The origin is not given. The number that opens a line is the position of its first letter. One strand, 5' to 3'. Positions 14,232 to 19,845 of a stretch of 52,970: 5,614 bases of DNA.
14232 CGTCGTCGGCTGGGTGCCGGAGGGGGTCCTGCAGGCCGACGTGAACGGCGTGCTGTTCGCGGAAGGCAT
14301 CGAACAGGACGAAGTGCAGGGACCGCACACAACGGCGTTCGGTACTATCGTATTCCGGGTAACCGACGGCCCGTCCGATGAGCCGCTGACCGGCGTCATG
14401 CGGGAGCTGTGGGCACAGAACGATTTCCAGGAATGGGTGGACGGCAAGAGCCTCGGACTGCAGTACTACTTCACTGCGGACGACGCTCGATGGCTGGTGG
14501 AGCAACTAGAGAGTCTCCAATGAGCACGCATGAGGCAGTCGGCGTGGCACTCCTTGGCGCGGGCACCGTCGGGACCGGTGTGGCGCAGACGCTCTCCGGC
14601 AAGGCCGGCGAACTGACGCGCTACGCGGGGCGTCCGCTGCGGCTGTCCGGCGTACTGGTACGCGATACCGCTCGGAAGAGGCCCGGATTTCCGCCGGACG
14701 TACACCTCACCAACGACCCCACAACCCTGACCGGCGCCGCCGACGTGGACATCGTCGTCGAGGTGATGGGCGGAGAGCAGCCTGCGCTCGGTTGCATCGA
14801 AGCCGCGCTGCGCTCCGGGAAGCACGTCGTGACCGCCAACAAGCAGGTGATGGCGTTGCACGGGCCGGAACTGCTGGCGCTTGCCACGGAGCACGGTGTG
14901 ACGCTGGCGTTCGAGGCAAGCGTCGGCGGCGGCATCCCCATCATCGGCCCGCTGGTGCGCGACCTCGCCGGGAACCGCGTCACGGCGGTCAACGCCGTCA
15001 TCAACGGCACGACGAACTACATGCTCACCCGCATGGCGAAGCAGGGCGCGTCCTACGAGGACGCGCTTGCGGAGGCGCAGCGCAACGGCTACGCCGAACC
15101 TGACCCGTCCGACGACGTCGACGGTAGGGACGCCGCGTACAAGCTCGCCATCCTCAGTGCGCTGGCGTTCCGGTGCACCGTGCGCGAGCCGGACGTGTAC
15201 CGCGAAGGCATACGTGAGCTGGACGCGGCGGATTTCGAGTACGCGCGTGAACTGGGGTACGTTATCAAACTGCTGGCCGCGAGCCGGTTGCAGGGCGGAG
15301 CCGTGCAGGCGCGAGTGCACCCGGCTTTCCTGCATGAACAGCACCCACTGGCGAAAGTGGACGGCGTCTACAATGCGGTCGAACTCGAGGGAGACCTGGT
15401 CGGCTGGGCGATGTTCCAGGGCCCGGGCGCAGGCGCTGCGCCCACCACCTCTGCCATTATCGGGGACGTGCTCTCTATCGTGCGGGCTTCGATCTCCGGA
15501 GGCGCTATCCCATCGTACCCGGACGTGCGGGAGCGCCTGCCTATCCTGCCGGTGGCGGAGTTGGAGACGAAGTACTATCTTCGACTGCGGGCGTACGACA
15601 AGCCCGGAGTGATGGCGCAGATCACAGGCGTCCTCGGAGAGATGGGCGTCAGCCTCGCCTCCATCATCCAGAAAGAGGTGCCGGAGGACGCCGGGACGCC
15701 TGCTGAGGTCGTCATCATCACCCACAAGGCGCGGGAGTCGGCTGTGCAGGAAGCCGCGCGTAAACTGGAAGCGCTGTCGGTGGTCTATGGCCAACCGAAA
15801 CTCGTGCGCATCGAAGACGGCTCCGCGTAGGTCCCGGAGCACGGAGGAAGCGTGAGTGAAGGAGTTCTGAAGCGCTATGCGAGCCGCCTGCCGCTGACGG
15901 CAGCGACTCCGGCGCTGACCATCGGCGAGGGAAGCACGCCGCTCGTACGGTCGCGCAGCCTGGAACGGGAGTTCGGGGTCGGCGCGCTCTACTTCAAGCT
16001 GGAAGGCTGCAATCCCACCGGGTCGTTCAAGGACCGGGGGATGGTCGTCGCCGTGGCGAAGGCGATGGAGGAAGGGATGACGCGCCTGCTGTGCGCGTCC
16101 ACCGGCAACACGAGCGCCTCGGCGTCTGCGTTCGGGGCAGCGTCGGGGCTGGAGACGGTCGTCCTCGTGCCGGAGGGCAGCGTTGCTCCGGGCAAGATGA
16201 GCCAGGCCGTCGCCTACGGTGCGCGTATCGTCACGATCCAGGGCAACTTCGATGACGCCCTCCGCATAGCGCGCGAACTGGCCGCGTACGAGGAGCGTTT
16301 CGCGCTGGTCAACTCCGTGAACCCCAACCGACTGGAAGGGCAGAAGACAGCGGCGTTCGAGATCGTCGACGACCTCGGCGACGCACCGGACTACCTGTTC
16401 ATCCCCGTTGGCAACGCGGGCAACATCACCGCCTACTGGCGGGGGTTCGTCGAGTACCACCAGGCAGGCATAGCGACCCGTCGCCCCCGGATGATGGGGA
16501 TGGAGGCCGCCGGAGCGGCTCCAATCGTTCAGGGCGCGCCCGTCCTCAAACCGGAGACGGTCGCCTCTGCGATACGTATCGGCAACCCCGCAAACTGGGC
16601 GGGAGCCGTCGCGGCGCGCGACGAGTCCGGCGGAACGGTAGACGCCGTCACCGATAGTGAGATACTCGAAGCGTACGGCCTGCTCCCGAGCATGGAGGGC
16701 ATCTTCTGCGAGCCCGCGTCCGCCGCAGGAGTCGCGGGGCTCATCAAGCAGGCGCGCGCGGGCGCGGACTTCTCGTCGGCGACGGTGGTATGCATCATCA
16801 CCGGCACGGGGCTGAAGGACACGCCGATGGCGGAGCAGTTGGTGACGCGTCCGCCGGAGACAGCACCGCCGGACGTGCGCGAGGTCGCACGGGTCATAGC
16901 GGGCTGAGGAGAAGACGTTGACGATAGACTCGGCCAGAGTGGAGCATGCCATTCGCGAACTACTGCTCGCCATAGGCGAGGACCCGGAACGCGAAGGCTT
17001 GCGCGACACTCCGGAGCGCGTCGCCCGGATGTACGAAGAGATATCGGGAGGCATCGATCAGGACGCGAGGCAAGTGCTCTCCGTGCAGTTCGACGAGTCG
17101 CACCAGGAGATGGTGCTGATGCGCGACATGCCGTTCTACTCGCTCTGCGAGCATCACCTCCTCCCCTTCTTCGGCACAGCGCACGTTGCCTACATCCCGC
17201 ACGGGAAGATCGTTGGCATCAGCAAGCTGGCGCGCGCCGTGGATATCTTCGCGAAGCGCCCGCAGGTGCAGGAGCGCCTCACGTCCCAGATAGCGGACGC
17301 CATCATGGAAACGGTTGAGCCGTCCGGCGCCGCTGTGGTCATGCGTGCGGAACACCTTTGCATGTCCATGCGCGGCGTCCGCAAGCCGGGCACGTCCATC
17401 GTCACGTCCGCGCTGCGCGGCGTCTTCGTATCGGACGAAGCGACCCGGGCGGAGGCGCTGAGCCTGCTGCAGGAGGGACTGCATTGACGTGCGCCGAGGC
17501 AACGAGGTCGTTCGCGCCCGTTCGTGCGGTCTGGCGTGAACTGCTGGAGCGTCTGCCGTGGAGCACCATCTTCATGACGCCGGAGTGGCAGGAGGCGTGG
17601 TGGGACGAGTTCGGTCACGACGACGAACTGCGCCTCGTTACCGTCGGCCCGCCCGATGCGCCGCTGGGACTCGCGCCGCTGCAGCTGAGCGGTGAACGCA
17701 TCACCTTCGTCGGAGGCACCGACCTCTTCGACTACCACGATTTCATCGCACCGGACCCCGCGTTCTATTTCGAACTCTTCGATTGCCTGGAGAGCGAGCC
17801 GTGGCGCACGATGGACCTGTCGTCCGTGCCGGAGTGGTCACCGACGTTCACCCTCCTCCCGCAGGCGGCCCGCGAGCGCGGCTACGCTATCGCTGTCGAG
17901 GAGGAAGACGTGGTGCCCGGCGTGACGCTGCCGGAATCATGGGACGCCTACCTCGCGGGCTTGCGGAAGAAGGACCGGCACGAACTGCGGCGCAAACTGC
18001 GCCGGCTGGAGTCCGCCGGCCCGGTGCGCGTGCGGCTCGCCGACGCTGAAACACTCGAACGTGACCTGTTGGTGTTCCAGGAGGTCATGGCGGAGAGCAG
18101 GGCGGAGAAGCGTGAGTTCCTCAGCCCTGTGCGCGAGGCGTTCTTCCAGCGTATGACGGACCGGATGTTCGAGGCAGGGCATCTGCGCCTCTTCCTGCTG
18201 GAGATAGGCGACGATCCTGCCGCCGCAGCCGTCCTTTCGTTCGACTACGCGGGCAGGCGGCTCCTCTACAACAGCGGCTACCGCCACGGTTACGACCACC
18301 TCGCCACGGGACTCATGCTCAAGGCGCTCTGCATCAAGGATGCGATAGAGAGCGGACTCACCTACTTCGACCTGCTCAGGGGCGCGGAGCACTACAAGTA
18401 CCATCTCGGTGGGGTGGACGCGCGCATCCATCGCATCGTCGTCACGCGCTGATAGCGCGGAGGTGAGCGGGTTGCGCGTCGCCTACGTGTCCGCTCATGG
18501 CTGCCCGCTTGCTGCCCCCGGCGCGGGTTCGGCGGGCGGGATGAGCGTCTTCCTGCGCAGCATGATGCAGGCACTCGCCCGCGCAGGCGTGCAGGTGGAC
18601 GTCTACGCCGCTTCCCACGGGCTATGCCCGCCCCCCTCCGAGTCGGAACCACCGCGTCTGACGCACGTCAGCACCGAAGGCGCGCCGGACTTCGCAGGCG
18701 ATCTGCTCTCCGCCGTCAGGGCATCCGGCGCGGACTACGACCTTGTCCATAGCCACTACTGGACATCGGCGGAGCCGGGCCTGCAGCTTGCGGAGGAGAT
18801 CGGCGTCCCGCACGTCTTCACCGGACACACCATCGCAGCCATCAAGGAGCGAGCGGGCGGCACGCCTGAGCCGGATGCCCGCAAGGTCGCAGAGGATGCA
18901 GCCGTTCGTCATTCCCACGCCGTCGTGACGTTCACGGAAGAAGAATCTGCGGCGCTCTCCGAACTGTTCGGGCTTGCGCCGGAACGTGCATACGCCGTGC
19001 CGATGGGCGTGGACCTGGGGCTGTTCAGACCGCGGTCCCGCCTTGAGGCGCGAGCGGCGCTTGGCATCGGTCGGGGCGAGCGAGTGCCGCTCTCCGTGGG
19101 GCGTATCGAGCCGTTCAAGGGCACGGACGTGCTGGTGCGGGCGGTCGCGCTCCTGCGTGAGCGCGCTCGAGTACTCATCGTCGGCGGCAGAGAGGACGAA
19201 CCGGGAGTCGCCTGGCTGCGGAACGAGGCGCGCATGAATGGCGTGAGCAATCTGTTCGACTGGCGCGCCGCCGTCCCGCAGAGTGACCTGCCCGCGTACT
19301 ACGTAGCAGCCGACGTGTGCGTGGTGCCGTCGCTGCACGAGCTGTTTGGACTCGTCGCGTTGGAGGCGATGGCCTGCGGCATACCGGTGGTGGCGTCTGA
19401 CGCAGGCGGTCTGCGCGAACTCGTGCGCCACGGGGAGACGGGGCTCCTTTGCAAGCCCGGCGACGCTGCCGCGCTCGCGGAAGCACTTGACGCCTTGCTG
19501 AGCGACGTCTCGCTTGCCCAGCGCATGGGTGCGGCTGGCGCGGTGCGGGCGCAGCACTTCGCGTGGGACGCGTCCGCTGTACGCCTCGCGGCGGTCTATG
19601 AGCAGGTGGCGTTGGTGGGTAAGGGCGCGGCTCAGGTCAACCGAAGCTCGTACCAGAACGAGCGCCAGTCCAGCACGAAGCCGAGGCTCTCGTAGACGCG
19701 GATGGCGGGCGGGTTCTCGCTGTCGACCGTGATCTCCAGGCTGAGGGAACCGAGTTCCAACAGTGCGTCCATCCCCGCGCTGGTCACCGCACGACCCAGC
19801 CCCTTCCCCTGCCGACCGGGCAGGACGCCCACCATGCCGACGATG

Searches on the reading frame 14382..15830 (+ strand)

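Call 7: search_protein_families(library=pfam, proteins=[window:14382-15830:+])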
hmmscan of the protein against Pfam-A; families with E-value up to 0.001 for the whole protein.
window:14382-15830:+ (482 aa): 3 families
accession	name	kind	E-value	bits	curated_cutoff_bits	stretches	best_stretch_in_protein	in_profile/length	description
PF00742.24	Homoserine_dh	-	4.6e-62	209.4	22.9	1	186-364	1-173/173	Homoserine dehydrogenase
PF03447.22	NAD_binding_3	-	1.2e-18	68.4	24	1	59-178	1-116/116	Homoserine dehydrogenase, NAD binding domain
PF01842.31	ACT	-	4e-12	46.1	27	1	398-463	1-65/66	ACT domain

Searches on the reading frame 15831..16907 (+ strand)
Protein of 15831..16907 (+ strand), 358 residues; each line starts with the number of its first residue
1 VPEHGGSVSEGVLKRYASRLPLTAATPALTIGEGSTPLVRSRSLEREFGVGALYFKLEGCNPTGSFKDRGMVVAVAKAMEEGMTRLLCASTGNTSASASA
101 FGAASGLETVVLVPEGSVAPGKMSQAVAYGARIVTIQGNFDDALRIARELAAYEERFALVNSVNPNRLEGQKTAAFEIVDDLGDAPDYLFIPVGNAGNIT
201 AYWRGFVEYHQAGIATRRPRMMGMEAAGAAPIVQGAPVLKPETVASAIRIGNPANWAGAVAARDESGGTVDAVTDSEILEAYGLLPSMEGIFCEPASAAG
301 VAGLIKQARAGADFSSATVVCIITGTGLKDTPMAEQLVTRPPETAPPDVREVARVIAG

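Call 7: search_protein_families(library=pfam, proteins=[window:15831-16907:+])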
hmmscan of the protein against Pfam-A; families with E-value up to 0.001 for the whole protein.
window:15831-16907:+ (358 aa): 1 family
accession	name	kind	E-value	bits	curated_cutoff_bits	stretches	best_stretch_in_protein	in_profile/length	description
PF00291.31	PALP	-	7.4e-72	242.6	35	1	30-325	2-295/295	Pyridoxal-phosphate dependent enzyme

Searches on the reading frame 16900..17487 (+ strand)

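Call 7: search_protein_families(library=pfam, proteins=[window:16900-17487:+])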
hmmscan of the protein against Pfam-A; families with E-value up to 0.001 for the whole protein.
window:16900-17487:+ (195 aa): 2 families
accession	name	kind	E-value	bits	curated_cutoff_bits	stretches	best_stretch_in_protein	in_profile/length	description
PF01227.27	GTP_cyclohydroI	-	6.6e-77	257.4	27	1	15-190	2-178/179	GTP cyclohydrolase I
PF14489.11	QueF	-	0.00022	21.8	27.3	1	89-146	1-58/81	QueF-like protein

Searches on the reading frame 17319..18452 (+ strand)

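Call 7: search_protein_families(library=pfam, proteins=[window:17319-18452:+])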
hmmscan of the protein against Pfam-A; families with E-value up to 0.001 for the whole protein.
window:17319-18452:+ (377 aa): 1 family
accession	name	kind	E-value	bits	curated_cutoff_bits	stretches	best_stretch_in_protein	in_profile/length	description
PF13480.13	Acetyltransf_6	-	6.1e-27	95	22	1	218-360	2-142/143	Acetyltransferase (GNAT) domain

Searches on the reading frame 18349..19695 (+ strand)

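Call 7: search_protein_families(library=pfam, proteins=[window:18349-19695:+])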
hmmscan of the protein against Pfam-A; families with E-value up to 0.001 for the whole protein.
window:18349-19695:+ (448 aa): 6 families
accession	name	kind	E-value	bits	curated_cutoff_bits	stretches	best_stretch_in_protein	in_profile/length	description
PF00534.26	Glycos_transf_1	-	2.4e-41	141.6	26.4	1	233-397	4-169/172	Glycosyl transferases group 1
PF13692.12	Glyco_trans_1_4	-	1.8e-38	132.4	27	1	247-386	4-142/142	Glycosyl transferases group 1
PF13439.12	Glyco_transf_4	-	2.4e-20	73.7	28.5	1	63-223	2-168/170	Glycosyltransferase Family 4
PF13579.12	Glyco_trans_4_4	-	6.3e-20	72.6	29.7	1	63-220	1-158/158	Glycosyl transferase 4-like domain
PF20706.3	GT4-conflict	-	1.1e-18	67.8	26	1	61-410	10-382/385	Family 4 Glycosyltransferase in conflict systems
PF13524.12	Glyco_trans_1_2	-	1.3e-09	38.6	25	1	266-403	9-133/144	Glycosyl transferase-like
